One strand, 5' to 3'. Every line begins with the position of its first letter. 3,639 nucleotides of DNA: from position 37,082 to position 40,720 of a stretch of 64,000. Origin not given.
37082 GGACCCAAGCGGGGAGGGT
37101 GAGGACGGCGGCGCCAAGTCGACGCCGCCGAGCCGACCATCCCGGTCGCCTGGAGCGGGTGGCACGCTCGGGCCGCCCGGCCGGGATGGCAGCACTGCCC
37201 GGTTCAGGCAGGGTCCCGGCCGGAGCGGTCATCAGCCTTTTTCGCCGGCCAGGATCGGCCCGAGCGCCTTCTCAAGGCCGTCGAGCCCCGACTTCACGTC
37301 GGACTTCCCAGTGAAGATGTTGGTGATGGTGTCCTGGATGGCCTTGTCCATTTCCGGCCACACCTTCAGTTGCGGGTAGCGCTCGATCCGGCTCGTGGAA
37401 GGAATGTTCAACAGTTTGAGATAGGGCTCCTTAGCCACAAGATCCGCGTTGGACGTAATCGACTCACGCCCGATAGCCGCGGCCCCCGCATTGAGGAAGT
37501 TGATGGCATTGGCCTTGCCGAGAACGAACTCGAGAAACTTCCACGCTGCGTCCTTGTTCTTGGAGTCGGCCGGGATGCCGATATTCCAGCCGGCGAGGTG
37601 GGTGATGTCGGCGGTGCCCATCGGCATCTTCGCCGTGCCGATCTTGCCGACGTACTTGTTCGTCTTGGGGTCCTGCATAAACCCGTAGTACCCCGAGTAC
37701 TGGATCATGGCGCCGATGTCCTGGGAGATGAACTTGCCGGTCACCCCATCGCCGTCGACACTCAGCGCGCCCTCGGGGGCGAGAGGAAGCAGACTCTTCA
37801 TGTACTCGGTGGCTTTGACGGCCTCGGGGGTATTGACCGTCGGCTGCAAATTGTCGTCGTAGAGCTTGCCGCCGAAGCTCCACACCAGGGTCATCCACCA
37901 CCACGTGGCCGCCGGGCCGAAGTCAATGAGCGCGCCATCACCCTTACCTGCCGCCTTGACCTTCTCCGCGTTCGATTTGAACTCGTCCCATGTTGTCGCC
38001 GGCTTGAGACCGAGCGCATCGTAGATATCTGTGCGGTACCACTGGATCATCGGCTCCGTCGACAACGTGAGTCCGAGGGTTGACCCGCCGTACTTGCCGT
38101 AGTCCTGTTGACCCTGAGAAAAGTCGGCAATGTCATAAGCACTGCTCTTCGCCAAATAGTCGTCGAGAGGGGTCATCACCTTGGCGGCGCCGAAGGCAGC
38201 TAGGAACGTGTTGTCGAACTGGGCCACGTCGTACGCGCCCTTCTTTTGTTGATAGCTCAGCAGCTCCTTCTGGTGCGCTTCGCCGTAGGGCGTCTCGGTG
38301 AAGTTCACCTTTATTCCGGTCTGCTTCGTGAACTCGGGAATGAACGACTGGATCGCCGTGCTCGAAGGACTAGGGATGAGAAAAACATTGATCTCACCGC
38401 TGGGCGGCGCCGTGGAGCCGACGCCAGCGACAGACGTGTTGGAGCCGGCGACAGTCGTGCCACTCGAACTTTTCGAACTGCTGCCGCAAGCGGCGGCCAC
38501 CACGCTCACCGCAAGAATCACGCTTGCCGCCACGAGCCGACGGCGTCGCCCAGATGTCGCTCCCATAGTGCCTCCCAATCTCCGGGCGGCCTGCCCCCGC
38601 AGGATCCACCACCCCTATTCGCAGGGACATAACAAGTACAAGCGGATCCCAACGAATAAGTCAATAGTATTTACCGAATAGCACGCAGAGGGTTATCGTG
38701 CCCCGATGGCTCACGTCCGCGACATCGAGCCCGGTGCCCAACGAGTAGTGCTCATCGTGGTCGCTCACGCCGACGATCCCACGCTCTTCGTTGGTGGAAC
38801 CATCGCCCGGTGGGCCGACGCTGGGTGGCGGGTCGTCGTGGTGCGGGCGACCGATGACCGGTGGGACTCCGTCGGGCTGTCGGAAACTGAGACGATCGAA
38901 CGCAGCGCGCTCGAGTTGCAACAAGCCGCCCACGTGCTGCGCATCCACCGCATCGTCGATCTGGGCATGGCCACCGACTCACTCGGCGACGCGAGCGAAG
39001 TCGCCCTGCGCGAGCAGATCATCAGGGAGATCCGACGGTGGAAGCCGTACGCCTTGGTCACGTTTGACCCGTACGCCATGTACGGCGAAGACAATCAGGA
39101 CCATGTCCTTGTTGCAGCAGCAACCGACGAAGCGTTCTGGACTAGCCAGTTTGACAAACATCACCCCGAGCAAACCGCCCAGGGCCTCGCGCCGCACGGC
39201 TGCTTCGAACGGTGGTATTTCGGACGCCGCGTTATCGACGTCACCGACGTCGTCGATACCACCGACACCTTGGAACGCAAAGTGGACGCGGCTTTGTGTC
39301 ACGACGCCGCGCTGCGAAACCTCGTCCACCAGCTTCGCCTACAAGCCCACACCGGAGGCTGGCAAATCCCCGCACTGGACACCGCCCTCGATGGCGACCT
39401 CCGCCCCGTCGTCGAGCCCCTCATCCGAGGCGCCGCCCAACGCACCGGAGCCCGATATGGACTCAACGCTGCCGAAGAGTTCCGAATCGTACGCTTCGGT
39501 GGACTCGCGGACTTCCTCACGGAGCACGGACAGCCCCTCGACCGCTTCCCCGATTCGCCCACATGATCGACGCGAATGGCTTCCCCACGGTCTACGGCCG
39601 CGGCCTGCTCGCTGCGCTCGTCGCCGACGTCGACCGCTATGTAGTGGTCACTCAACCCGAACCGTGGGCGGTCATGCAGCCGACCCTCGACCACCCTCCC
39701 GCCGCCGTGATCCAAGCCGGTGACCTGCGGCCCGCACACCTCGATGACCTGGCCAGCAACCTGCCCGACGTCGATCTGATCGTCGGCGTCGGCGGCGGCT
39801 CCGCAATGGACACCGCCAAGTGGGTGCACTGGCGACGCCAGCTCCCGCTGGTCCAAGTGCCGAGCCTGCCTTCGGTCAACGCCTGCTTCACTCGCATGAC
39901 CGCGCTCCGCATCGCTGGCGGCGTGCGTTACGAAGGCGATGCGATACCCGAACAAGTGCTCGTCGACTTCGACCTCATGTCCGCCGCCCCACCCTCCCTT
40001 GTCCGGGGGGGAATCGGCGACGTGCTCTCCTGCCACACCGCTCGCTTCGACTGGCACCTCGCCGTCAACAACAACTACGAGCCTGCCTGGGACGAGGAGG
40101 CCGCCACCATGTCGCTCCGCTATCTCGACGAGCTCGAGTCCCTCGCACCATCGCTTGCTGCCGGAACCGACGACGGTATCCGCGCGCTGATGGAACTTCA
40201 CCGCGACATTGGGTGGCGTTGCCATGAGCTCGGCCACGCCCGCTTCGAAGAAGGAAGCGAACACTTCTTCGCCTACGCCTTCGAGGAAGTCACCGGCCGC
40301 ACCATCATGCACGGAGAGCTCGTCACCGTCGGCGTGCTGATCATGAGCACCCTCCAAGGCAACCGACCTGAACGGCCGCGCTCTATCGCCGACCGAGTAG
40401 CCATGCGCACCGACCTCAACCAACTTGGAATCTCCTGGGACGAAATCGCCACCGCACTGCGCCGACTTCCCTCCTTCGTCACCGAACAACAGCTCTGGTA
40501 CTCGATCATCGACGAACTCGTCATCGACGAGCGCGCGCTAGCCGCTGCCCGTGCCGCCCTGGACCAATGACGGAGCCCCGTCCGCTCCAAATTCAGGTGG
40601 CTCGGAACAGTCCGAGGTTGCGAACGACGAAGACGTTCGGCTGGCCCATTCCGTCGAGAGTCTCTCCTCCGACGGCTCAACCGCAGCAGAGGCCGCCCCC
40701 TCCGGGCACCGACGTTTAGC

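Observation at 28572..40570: Island cargo: tightly coupled importer plus deacetylase / dehydrogenase / aminotransferase / SIS locus that fits no pathway I can name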

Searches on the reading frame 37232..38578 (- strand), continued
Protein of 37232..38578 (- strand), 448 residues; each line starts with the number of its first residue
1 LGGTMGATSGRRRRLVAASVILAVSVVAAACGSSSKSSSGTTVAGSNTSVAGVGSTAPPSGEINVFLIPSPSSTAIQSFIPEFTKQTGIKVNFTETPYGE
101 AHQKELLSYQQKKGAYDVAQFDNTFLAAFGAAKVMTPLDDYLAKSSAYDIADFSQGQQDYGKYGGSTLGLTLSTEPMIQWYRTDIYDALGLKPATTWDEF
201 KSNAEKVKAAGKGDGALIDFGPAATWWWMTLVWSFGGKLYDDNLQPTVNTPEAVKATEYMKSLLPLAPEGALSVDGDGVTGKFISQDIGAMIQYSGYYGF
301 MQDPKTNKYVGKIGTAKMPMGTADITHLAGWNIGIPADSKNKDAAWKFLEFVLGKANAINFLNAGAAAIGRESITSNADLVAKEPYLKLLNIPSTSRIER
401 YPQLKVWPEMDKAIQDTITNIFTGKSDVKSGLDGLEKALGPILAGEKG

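Call 108: fold_search(model_id=the predicted structure, library=pdb)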
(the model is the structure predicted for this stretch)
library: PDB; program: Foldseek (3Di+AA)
matches with E <= 10: 1643; with E <= 0.001: 1201
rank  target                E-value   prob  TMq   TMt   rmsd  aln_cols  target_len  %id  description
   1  5iai                  6.3e-28  1.00  0.74  0.82   3.4       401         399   25  Crystal structure of ABC transporter Solute Binding Protein Arad_9887 from Agrobacterium radiobacter K84, target EFI-510 (released 2016-03-09)
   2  1eu8_A                1.3e-26  1.00  0.75  0.82   3.2       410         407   24  STRUCTURE OF TREHALOSE MALTOSE BINDING PROTEIN FROM THERMOCOCCUS LITORALIS (released 2001-03-14)
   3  5ysf_A                5.8e-26  1.00  0.73  0.84   3.5       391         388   23  Crystal structure of beta-1,2-glucooligosaccharide binding protein in complex with sophoropentaose (released 2018-05-02)
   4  4rya                  9.1e-26  1.00  0.75  0.80   3.8       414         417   22  Crystal structure of abc transporter solute binding protein AVI_3567 from AGROBACTERIUM VITIS S4, TARGET EFI-510645, wit (released 2014-12-24)
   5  5ysd_A                1.9e-25  1.00  0.74  0.84   3.4       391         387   23  Crystal structure of beta-1,2-glucooligosaccharide binding protein in complex with sophorotriose (released 2018-05-02)
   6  5ysd_B                2.3e-25  1.00  0.73  0.83   3.5       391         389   22  Crystal structure of beta-1,2-glucooligosaccharide binding protein in complex with sophorotriose (released 2018-05-02)
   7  6dtq_A                2.9e-25  1.00  0.73  0.83   2.9       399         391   20  Maltose bound T. maritima MalE3 (released 2018-09-19)
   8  5yse_B                4.5e-25  1.00  0.73  0.83   3.5       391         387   22  Crystal structure of beta-1,2-glucooligosaccharide binding protein in complex with sophorotetraose (released 2018-05-02)
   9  5yse_A                5.3e-25  1.00  0.73  0.83   3.5       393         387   23  Crystal structure of beta-1,2-glucooligosaccharide binding protein in complex with sophorotetraose (released 2018-05-02)
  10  7qhv_AAA              2.6e-24  1.00  0.72  0.82   3.4       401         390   21  Crystal structure of the sulfoquinovosyl binding protein SmoF complexed with sulfoquinovosyl diacylglycerol (released 2022-04-13)
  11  8s5b                  4.1e-24  1.00  0.71  0.83   3.4       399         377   21  Crystal structure of the sulfoquinovosyl binding protein (SmoF) from A. tumefaciens sulfo-SMO pathway in complex with SQ (released 2024-04-17)
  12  6dtr                  4.3e-24  1.00  0.70  0.79   3.8       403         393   20  Apo T. maritima MalE3 (released 2018-09-19)
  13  7yzs                  7.5e-24  1.00  0.73  0.84   3.3       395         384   22  Crystal structure of the sulfoquinovosyl binding protein SmoF complexed with sulfoquinovose (released 2022-04-13)
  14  7ofy_B                7.5e-24  1.00  0.72  0.82   3.4       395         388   22  Crystal structure of SQ binding protein from Agrobacterium tumefaciens in complex with sulfoquinovosyl glycerol (SQGro (released 2022-01-19)
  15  5f7v_A                7.5e-24  1.00  0.72  0.82   3.6       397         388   20  ABC substrate-binding protein Lmo0181 from Listeria monocytogenes in complex with cycloalternan (released 2016-09-07)
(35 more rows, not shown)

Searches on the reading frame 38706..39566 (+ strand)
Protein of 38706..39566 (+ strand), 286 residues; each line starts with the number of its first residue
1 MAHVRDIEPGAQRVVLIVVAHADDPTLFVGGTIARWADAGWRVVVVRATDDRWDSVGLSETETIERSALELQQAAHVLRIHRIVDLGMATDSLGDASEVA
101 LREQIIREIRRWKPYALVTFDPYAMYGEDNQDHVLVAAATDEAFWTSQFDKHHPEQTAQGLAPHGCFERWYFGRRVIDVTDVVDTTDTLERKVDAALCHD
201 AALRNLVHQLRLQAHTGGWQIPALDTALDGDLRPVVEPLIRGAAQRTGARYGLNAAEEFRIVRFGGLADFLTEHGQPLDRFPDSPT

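Call 4: search_protein_families(library=pfam, proteins=[window:38706-39566:+], max_evalue=0.01)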
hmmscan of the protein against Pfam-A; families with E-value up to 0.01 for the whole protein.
window:38706-39566:+ (286 aa): 1 family
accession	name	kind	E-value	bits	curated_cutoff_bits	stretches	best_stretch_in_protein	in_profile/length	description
PF02585.22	PIG-L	-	1.3e-18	68.2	28.2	1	16-143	1-128/129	GlcNAc-PI de-N-acetylase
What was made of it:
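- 38706..39566 (+): PIG-L/LmbE (CE14) family zinc de-N-acetylase. Pfam PIG-L, 1.3e-18 (call 4).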

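Call 5: search_protein_families(library=ncbifam, proteins=[window:38706-39566:+], max_evalue=0.01)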
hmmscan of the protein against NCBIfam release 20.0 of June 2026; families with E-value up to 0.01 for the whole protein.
window:38706-39566:+ (286 aa): 4 families
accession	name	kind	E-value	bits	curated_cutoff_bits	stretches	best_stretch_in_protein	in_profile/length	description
TIGR04001.1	thiol_BshB1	equivalog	1.2e-16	61.1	182.5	1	15-202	4-178/226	bacillithiol biosynthesis deacetylase BshB1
TIGR03445.1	mycothiol_MshB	equivalog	4.6e-08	33.3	224.35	1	16-96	1-75/284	N-acetyl-1-D-myo-inositol-2-amino-2-deoxy-alpha-D-glucopyranoside deacetylase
TIGR04000.1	thiol_BshB2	equivalog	6.1e-07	29.3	195.25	1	14-211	2-193/217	bacillithiol biosynthesis deacetylase BshB2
TIGR03446.1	mycothiol_Mca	equivalog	9.5e-06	25.4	277.15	1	16-156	4-162/283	mycothiol conjugate amidase Mca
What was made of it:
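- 38706..39566 (+): BshB1 model 61 bits, below cutoff (call 5).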

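Call 10: search_solved_structures(query=window:38706-39566:+, max_evalue=0.001)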
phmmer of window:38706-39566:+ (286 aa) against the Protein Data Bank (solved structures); distinct sequences matched with E-value up to 0.001: 10.
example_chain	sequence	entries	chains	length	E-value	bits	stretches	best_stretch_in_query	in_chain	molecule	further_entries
3wl4_A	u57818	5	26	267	2.1e-09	40.3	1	12-201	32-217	Uncharacterized protein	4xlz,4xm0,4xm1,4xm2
8bgn_A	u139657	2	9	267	3.2e-09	39.7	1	14-192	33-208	Diacetylchitobiose deacetylase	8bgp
8bgo_A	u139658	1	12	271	3.4e-09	39.6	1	14-192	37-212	Diacetylchitobiose deacetylase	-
2ixd_A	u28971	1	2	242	1.4e-08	37.6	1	16-164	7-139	LMBE-RELATED PROTEIN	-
3we7_A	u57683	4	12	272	2.6e-08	36.7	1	13-200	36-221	Putative uncharacterized protein PH0499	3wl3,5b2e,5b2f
6p2t_A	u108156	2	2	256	5.9e-07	32.2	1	15-193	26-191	N-acetyl-alpha-D-glucosaminyl L-malate deacetylase 1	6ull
5bmo_A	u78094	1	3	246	1.3e-06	31.1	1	15-206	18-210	Putative uncharacterized protein LnmX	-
4ewl_A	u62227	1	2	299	0.00073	22.1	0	15-139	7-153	1D-myo-inositol 2-acetamido-2-deoxy-alpha-D-glucopyranoside deacetylase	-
1q74_A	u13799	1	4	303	0.00077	22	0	15-139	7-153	1D-myo-inositol 2-acetamido-2-deoxy-alpha-D-glucopyranoside Deacetylase (MshB)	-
1q7t_A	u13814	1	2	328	0.00092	21.7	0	15-138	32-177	hypothetical protein Rv1170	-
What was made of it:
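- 38706..39566 (+): Best solved relatives are archaeal diacetylchitobiose deacetylases 3wl4 and 8bgn (2-3e-9) (call 10).
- On Archaeal Dac-GlmA-GlmD chitin pathway: Best PDB hits are Dac enzymes, but only at 2e-9 (call 10).
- Closest known: Archaeal. Same: The best solved relatives of PIG-L are Dac enzymes (call 10).
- The best solved relatives of PIG-L are diacetylchitobiose deacetylases (call 10). All characterised PIG-L substrates are GlcNAc linked to an aglycone, or chitobiose (established knowledge; PDB hits in call 10).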

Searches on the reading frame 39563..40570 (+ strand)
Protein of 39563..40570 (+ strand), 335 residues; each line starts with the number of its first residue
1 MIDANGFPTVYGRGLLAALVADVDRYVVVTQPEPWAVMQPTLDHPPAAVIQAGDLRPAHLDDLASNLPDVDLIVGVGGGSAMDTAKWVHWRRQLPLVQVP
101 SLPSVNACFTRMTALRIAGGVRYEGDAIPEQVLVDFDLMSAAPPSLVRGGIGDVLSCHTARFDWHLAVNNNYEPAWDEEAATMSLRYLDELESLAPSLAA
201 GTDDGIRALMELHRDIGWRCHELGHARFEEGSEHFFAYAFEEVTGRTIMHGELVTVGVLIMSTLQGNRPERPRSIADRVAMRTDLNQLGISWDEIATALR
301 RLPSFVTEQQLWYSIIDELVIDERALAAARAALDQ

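Call 5: search_protein_families(library=ncbifam, proteins=[window:39563-40570:+], max_evalue=0.01)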
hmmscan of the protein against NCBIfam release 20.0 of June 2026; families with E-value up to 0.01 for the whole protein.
window:39563-40570:+ (335 aa): 9 families
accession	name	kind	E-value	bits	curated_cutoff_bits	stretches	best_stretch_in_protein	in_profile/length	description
NF002022.0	PRK00843.1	equivalog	1.4e-31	109.8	413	1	69-318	87-332/350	NAD(P)-dependent glycerol-1-phosphate dehydrogenase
NF006941.0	PRK09423.1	subfamily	9.6e-15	54.3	336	1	69-157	84-175/367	glycerol dehydrogenase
NF053832.1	GlycoaldRedHalo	equivalog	4e-12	45.9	550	1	68-157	83-175/363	glycolaldehyde reductase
NF007880.0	PRK10586.1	equivalog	7.1e-10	38.4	429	1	61-156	77-176/362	oxidoreductase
NF047954.1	PrpdilGlycDhGldA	equivalog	1.1e-09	38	700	1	69-158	84-176/365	bifunctional L-1,2-propanediol dehydrogenase/glycerol dehydrogenase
NF041822.1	daptide_DH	equivalog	1.6e-06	27.2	300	1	47-93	32-78/363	daptide-type RiPP biosynthesis dehydogenase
TIGR01357.1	aroB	equivalog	4.5e-05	22.8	305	0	234-279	235-280/344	3-dehydroquinate synthase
TIGR03405.1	Phn_Fe-ADH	equivalog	0.0022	16.8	423.7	0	62-88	73-99/355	iron-containing alcohol dehydrogenase PsrA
NF007911.0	PRK10624.1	equivalog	0.0039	16.2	537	0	69-88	87-106/382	lactaldehyde reductase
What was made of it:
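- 39563..40570 (+): Fe-ADH_2 paralogue 2 (FeADH2), translationally coupled to PIG-L; orthologue of the single Fe-ADH_2 in the low-GC freshwater (Nanopelagicaceae-like) loci. G1PDH model 109.8 bits against a cutoff of 413 (call 5).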

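Call 21: search_protein_families(library=pfam, proteins=[window:39563-40570:+], max_evalue=0.001)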
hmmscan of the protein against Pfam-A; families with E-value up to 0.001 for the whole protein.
window:39563-40570:+ (335 aa): 2 families
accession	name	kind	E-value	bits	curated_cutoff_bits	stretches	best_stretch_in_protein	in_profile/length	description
PF13685.12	Fe-ADH_2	-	2.5e-10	41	28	1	62-143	65-149/149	Iron-containing alcohol dehydrogenase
PF00465.25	Fe-ADH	-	6.5e-07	29.5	31.3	1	69-113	80-141/168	Iron-containing alcohol dehydrogenase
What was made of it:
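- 39563..40570 (+): Pfam Fe-ADH_2, 2.5e-10 (call 21).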
